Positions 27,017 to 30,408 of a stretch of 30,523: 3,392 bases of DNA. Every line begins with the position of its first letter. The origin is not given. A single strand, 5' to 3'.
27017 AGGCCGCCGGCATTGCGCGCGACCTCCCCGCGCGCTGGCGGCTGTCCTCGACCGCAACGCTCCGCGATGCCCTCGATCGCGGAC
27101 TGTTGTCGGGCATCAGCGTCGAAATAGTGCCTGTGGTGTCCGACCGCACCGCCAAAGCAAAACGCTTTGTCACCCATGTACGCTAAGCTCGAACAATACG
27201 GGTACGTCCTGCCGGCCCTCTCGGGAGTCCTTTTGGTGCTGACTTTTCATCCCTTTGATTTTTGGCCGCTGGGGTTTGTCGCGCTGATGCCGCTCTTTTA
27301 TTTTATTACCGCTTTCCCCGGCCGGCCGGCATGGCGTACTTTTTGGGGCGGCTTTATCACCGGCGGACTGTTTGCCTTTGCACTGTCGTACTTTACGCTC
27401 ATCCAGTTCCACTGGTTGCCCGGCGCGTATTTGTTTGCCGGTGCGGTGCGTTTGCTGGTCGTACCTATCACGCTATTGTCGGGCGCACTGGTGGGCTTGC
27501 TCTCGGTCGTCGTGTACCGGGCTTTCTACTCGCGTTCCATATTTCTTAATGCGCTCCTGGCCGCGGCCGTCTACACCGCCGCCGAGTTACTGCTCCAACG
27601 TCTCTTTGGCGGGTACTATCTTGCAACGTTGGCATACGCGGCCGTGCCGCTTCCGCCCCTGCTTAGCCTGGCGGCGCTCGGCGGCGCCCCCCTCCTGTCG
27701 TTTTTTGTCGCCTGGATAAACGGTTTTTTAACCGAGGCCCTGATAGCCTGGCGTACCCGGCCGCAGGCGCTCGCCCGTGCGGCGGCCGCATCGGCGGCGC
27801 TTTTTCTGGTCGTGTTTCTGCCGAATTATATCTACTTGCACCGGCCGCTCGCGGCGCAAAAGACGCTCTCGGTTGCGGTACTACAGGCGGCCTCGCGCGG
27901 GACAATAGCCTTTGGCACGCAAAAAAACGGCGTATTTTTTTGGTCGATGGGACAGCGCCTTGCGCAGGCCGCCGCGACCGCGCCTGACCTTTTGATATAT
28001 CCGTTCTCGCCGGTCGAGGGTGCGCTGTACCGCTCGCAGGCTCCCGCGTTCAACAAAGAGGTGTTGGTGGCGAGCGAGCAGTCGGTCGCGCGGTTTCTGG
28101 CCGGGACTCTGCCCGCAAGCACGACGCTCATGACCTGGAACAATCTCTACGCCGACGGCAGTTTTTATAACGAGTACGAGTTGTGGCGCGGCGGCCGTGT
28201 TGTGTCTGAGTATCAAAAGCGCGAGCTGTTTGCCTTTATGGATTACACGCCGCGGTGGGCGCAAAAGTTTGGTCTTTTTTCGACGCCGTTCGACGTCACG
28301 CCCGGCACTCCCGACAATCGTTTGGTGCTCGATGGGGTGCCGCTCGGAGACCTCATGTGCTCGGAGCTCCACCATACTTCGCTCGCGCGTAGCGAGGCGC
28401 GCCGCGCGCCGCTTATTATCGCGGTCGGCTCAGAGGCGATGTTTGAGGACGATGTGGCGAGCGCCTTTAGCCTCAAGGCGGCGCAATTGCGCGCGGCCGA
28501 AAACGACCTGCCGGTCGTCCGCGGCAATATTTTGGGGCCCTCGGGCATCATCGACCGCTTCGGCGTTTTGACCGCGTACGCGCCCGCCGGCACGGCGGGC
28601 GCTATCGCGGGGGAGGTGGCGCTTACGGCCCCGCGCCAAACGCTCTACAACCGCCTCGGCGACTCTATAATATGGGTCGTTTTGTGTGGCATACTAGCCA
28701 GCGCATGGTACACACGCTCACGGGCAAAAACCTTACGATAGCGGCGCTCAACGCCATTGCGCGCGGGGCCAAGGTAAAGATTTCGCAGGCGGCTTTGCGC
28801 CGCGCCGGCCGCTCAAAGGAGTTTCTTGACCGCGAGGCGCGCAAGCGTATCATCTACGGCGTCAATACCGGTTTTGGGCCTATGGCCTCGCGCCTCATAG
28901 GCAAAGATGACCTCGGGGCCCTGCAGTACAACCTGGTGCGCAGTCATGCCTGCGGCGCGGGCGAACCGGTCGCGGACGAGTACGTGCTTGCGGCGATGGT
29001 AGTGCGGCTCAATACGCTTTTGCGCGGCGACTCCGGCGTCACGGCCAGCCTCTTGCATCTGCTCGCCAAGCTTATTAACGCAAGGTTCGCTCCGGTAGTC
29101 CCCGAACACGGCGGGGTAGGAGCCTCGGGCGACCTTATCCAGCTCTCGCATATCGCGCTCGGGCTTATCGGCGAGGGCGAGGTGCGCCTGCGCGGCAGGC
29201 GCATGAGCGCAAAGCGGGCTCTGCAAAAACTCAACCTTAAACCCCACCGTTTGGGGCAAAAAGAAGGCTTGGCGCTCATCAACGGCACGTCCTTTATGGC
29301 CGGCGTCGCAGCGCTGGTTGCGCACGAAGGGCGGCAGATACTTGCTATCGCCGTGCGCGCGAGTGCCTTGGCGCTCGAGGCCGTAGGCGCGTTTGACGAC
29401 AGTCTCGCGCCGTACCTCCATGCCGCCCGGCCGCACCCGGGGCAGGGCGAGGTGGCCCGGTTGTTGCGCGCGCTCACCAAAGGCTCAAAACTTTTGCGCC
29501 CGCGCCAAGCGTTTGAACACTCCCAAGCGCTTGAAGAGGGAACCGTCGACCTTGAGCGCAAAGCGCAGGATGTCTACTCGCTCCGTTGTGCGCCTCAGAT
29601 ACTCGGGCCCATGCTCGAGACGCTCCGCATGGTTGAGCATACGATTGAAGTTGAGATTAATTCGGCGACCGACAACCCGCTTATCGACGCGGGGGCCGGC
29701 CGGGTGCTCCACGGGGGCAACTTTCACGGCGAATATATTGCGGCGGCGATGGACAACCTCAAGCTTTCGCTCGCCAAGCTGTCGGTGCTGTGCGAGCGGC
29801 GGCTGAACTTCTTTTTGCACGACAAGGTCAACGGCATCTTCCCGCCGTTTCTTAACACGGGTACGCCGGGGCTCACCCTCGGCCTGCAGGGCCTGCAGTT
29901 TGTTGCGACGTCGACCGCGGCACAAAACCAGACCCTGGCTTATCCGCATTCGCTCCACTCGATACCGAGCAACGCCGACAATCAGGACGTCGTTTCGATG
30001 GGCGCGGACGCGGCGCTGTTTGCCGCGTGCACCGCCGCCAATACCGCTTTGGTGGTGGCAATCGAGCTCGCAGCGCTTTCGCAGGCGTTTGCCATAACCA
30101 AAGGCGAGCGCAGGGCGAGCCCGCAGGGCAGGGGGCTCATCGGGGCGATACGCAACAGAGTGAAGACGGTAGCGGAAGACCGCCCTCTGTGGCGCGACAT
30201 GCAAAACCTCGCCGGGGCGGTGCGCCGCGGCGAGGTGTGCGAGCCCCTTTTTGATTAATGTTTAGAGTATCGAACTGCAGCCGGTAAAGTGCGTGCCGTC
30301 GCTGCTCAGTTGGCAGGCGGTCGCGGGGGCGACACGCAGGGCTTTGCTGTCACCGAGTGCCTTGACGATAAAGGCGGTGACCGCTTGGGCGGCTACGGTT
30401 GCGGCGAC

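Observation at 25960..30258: Aryl-acid ligase + Lnt-like acyltransferase + TAL/PAL-like lyase operon: possible undescribed aromatic-acylation pathway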

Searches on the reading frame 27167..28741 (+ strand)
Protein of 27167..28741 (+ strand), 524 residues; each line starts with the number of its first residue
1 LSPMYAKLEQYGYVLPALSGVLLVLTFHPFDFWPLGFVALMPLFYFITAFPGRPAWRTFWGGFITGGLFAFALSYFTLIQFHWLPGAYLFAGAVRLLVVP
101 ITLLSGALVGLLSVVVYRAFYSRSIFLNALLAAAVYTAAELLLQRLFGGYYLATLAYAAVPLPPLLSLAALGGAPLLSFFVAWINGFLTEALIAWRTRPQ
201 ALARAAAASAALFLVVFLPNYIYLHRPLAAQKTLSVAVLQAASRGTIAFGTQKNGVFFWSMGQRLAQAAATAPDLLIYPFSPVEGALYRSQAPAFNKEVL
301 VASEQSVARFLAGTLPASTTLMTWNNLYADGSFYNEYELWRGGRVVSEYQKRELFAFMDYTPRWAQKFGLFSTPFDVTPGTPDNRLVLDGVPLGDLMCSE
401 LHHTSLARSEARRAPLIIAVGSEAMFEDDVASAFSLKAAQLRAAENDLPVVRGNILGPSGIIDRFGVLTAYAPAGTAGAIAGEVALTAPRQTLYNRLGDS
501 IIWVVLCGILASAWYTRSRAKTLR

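Call 3: search_protein_families(library=pfam, proteins=[window:27167-28741:+], max_evalue=0.01)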
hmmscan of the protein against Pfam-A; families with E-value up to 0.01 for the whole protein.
window:27167-28741:+ (524 aa): 2 families
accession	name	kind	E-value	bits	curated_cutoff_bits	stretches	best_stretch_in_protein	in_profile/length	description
PF20154.4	LNT_N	-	2e-17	64.3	27.1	1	19-186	1-158/159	Apolipoprotein N-acyltransferase N-terminal domain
PF00795.27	CN_hydrolase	-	7.2e-05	22.7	23.2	1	329-486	87-248/256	Carbon-nitrogen hydrolase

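Call 4: search_protein_families(library=ncbifam, proteins=[window:27167-28741:+], max_evalue=0.01)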
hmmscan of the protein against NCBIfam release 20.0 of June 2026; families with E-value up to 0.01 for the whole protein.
window:27167-28741:+ (524 aa): 1 family
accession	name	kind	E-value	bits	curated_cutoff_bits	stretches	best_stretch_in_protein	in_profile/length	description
TIGR00546.1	lnt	equivalog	6.4e-33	114.5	132.9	1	76-466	5-393/395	apolipoprotein N-acyltransferase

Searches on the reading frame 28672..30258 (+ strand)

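Call 3: search_protein_families(library=pfam, proteins=[window:28672-30258:+], max_evalue=0.01)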
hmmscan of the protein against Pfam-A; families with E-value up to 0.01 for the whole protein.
window:28672-30258:+ (528 aa): 1 family
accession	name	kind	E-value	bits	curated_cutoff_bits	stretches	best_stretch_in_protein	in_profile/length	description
PF00221.24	Lyase_aromatic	-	8.8e-159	529.5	27.3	1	21-494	1-465/466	Aromatic amino acid lyase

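Call 4: search_protein_families(library=ncbifam, proteins=[window:28672-30258:+], max_evalue=0.01)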
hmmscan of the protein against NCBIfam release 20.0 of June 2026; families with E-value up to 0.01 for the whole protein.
window:28672-30258:+ (528 aa): 8 families
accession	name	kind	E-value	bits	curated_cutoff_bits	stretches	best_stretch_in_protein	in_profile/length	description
NF053541.1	FlxA_rubin_TAL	equivalog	1e-166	555.3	700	1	28-515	9-494/498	flexirubin biosynthesis tyrosine ammonia-lyase FlxA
NF006871.0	PRK09367.1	subfamily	7.8e-140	466.9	524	1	14-523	4-498/505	histidine ammonia-lyase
TIGR01225.1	hutH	equivalog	7.3e-139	463.5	539.15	1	15-522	2-494/506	histidine ammonia-lyase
TIGR04475.1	Phe_D_beta_mut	equivalog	4.4e-117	391.8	800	1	18-514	7-506/510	phenylalanine aminomutase (D-beta-phenylalanine forming)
TIGR03832.1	Tyr_2_3_mutase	equivalog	2.4e-112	376.1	501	1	17-515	2-505/507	tyrosine 2,3-aminomutase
TIGR01226.1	phe_am_lyase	equivalog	1.1e-91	308.2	519.15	1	15-474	34-499/680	phenylalanine ammonia-lyase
NF041222.1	BagA_FevW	exception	3.6e-89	299.8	1000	1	16-523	3-520/529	bagremycin/ferroverdin biosynthesis tyrosine ammonia-lyase BagA/FevW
TIGR04473.1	taxol_Phe_23mut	exception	9.4e-62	209.2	1250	1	20-506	34-520/687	phenylalanine aminomutase (L-beta-phenylalanine forming)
